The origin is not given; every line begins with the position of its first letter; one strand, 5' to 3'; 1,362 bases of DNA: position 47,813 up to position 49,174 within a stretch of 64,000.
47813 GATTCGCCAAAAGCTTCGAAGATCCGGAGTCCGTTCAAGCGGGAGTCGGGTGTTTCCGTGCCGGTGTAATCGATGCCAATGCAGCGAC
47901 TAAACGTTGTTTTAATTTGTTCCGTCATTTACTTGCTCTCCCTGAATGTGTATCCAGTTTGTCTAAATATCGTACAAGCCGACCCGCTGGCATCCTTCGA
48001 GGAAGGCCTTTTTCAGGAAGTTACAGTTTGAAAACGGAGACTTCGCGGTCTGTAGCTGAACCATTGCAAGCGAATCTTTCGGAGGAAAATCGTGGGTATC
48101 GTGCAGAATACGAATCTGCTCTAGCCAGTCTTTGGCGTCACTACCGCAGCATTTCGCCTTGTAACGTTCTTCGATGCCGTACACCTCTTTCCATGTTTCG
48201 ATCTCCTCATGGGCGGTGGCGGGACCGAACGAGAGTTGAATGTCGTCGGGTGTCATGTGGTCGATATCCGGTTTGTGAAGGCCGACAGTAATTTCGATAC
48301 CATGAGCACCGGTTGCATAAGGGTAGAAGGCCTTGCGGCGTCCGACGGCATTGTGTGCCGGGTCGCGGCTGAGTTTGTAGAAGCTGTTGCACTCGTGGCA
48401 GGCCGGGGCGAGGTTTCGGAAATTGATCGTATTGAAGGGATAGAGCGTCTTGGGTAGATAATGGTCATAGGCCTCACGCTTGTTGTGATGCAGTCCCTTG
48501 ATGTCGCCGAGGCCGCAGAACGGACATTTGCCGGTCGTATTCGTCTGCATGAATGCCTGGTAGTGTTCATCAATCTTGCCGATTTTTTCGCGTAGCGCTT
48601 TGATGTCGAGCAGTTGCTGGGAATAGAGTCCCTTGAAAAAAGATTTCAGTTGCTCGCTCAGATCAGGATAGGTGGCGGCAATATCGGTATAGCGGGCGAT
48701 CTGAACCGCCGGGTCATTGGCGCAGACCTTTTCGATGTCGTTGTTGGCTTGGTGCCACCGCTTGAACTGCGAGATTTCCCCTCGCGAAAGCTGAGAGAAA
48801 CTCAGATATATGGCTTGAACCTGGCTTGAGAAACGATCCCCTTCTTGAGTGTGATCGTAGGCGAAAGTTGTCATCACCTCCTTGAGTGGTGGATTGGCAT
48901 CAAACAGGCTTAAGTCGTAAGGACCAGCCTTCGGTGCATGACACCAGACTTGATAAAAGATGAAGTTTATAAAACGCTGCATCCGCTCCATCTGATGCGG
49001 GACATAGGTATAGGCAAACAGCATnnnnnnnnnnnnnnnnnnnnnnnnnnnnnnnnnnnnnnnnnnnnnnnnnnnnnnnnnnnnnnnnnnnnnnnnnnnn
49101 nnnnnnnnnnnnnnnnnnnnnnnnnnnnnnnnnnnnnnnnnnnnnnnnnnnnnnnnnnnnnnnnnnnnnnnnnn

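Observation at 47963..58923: Type I R-M operon extended by a translationally coupled ABC-ATPase + HNH pair: candidate guard or backup system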

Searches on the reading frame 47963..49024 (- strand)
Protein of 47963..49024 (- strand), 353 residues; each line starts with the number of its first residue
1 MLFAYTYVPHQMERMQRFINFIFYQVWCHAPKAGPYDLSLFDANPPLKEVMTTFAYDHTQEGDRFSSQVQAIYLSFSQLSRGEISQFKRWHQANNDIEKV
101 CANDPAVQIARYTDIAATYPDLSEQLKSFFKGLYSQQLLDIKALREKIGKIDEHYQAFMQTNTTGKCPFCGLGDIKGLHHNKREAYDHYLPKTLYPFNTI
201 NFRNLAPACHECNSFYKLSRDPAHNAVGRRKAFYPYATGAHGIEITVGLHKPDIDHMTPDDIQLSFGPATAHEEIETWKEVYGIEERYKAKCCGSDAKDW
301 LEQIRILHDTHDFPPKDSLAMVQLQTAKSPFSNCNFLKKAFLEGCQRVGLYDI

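Call 3: search_protein_families(library=pfam, proteins=[window:47963-49024:-], max_evalue=0.01)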
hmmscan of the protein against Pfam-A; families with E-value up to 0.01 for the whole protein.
window:47963-49024:- (353 aa): 0 families

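Call 4: search_protein_families(library=padloc, proteins=[window:47963-49024:-], max_evalue=0.01)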
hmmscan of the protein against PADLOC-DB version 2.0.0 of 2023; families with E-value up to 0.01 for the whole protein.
window:47963-49024:- (353 aa): 44 families (the best 25 are shown)
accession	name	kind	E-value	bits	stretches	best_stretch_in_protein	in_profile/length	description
PDLC04264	PDC-M01B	-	1.2e-14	52.8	1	123-222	65-149/282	-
PDLC04256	PDC-M01B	-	1.2e-14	52.5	1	84-218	32-151/285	-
PDLC04248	PDC-M01B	-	3.9e-13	47.8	1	149-236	19-94/216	-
PDLC04255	PDC-M01B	-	4.5e-13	47.5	1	155-215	99-150/285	-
PDLC04253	PDC-M01B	-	8.8e-13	46.3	1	131-214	78-147/366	-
PDLC04266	PDC-M01B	-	8e-12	43.3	1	122-215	59-137/281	-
PDLC04743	PDC-M62B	-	9.5e-12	43.2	1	140-242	99-198/328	-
PDLC04259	PDC-M01B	-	4.9e-11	41.1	1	149-219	81-140/277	-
PDLC04249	PDC-M01B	-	6.6e-11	40.3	1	131-243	68-166/286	-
PDLC04251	PDC-M01B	-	8.3e-11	39.8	1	152-214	87-140/279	-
PDLC04252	PDC-M01B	-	1.6e-10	38.6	1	131-214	60-137/294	-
PDLC04247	PDC-M01B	-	8.6e-10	36.9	1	152-236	88-160/286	-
PDLC04270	PDC-M01B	-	1.1e-09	36.2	1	123-241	62-162/280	-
PDLC04262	PDC-M01B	-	4.3e-09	34.5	1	145-242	60-145/259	-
PDLC04265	PDC-M01B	-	7.1e-09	33.4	1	161-236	86-153/277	-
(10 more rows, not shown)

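Call 5: search_protein_families(library=ncbifam, proteins=[window:47963-49024:-], max_evalue=0.001)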
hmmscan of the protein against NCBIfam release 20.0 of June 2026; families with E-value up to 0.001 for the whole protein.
window:47963-49024:- (353 aa): 0 families

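Call 32: search_solved_structures(query=window:47963-49024:-, max_evalue=1, show_alignments=2)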
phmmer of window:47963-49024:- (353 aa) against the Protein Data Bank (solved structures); distinct sequences matched with E-value up to 1: 4.
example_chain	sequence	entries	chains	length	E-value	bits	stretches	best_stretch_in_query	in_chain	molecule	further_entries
9sob_T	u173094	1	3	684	0.12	14.8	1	121-157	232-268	E3 ubiquitin-protein ligase HOS1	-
8b9z_q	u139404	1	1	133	0.19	14.2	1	203-244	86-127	NADH dehydrogenase [ubiquinone] 1 alpha subcomplex subunit 12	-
8ba0_q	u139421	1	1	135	0.2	14.1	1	203-244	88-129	NADH dehydrogenase [ubiquinone] 1 alpha subcomplex subunit 12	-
8esw_AN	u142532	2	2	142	0.2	14.1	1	203-244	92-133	NADH dehydrogenase [ubiquinone] 1 alpha subcomplex subunit 12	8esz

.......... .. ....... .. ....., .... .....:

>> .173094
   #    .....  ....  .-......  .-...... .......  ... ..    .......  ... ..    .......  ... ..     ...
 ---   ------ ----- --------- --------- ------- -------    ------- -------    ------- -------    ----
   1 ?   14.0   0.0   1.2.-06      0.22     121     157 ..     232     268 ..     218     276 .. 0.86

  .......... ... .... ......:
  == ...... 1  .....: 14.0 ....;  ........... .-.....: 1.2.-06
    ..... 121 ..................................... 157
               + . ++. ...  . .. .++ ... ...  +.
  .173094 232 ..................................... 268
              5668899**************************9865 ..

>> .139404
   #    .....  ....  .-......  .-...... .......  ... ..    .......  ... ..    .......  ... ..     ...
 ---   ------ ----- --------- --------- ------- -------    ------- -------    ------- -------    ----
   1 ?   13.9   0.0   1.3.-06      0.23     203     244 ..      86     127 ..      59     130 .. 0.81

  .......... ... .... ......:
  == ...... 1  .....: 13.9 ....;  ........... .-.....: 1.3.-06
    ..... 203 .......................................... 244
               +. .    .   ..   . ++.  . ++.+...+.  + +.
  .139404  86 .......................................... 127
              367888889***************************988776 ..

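Call 35: search_protein_families(library=pfam, proteins=[window:47963-49024:-], max_evalue=10)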
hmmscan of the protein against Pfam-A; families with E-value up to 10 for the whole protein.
window:47963-49024:- (353 aa): 1 family
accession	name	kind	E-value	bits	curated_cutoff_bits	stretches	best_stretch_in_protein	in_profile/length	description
PF10368.14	YkyA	-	0.063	13.5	28.8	1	111-163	116-167/186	Putative cell-wall binding lipoprotein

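Call 45: find_homologous_proteins(query=window:47963-49024:-, max_evalue=0.001)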
Query window:47963-49024:- (353 aa): 1621 proteins with E <= 0.001 among 2502 candidates; the best 120 are listed.
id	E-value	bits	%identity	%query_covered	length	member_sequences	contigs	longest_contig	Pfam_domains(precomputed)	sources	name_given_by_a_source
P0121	6.8e-249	843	100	100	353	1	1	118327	-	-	-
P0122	9.5e-194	662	78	100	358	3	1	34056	-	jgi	jgi:hypothetical protein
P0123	7.6e-181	619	74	100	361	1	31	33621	-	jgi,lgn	jgi:hypothetical protein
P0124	1.1e-180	619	74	100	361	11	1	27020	-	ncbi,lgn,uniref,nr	ncbi:hypothetical protein CKO35_15935 [Ectothiorhodospira shaposhnikovii]|uniref:HNH endonuclease n=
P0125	2.9e-180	617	74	100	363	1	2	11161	-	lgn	-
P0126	6.4e-180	616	73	100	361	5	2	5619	-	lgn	-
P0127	8.5e-180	616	74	100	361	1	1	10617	-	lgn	-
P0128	1.6e-179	615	74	100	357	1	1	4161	-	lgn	-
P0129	1.7e-179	615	74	100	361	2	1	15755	-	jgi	jgi:hypothetical protein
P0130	2.3e-179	614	74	100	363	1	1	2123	-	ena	-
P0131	3.7e-179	614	73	100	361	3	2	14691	-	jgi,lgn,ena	jgi:hypothetical protein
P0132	1.2e-178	612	73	100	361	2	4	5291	-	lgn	-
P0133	4.4e-178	610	72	100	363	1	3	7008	-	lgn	-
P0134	1.3e-177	609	73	100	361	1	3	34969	-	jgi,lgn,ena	-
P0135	3.0e-177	607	72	100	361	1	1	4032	-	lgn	-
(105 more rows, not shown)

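Call 54: predict_structure(alignment_id=A3)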
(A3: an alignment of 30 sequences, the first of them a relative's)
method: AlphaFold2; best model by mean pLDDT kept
length: 353 residues; sequences in the alignment: 30
mean_pLDDT: 64.6   pTM: 0.49
mean pLDDT of the five models: 64.6, 60.7, 60.1, 55.9, 45.6
residues with pLDDT >= 90: 54; 70-90: 107; 50-70: 75; < 50: 117
segments of 3 or more residues with pLDDT < 50: 1-12, 55-57, 97-105, 141-152, 167-171, 173-241
pLDDT, mean of each block of 10 residues (from residue 1): 29 60 85 83 70 54 75 90 82 56 48 64 72 54 46 53 52 46 42 33 38 37 35 37 79 83 83 60 72 88 93 94 88 84 92 79
secondary structure, 60 per line:
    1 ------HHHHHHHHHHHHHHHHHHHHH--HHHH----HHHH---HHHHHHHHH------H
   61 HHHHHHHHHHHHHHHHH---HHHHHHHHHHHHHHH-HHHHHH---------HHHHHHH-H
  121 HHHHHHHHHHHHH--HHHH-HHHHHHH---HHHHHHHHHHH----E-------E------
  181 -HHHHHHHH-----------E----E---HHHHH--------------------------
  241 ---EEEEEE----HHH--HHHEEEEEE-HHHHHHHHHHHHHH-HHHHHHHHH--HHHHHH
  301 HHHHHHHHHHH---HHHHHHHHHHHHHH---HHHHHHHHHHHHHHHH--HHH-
elements in order: H7-27 H30-33 H38-41 H45-53 H60-77 H81-95 H97-102 H112-118 H120-133 H136-139 H141-147 H151-161 H182-189 H210-214 E244-249 E262-267 H269-282 H284-292 H295-311 H315-328 H332-347

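Call 83: fold_search(model_id=the predicted structure, library=pdb)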
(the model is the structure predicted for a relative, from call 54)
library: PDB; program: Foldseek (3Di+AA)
matches with E <= 10: 2; with E <= 0.001: 0
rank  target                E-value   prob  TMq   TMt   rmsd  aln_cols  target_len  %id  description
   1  7ext_N1               5.6e+00  0.01  0.09  0.10  20.8       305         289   10  Cryo-EM structure of cyanobacterial phycobilisome from Synechococcus sp. PCC 7002 (released 2021-10-06)
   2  6c5b_A                9.8e+00  0.04  0.15  0.16   9.4       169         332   15  Crystal Structure Analysis of LaPhzM (released 2018-03-21)

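Call 85: search_solved_structures(query=A5, max_evalue=1, show_alignments=3)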
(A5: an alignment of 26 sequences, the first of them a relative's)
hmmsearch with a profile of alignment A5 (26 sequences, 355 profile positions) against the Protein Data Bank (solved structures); distinct sequences matched with E-value up to 1: 4.
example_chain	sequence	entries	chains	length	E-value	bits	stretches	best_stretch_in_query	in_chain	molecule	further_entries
8fjg_A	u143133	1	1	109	0.23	14.1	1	59-148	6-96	H12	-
5gl7_A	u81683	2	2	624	0.25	14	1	122-171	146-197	Methionine--tRNA ligase, cytoplasmic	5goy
9e5c_0v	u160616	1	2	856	0.26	13.9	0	14-155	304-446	Coiled-coil domain-containing protein 39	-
4dr0_A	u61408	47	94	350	0.38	13.4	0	82-153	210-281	Ribonucleoside-diphosphate reductase subunit beta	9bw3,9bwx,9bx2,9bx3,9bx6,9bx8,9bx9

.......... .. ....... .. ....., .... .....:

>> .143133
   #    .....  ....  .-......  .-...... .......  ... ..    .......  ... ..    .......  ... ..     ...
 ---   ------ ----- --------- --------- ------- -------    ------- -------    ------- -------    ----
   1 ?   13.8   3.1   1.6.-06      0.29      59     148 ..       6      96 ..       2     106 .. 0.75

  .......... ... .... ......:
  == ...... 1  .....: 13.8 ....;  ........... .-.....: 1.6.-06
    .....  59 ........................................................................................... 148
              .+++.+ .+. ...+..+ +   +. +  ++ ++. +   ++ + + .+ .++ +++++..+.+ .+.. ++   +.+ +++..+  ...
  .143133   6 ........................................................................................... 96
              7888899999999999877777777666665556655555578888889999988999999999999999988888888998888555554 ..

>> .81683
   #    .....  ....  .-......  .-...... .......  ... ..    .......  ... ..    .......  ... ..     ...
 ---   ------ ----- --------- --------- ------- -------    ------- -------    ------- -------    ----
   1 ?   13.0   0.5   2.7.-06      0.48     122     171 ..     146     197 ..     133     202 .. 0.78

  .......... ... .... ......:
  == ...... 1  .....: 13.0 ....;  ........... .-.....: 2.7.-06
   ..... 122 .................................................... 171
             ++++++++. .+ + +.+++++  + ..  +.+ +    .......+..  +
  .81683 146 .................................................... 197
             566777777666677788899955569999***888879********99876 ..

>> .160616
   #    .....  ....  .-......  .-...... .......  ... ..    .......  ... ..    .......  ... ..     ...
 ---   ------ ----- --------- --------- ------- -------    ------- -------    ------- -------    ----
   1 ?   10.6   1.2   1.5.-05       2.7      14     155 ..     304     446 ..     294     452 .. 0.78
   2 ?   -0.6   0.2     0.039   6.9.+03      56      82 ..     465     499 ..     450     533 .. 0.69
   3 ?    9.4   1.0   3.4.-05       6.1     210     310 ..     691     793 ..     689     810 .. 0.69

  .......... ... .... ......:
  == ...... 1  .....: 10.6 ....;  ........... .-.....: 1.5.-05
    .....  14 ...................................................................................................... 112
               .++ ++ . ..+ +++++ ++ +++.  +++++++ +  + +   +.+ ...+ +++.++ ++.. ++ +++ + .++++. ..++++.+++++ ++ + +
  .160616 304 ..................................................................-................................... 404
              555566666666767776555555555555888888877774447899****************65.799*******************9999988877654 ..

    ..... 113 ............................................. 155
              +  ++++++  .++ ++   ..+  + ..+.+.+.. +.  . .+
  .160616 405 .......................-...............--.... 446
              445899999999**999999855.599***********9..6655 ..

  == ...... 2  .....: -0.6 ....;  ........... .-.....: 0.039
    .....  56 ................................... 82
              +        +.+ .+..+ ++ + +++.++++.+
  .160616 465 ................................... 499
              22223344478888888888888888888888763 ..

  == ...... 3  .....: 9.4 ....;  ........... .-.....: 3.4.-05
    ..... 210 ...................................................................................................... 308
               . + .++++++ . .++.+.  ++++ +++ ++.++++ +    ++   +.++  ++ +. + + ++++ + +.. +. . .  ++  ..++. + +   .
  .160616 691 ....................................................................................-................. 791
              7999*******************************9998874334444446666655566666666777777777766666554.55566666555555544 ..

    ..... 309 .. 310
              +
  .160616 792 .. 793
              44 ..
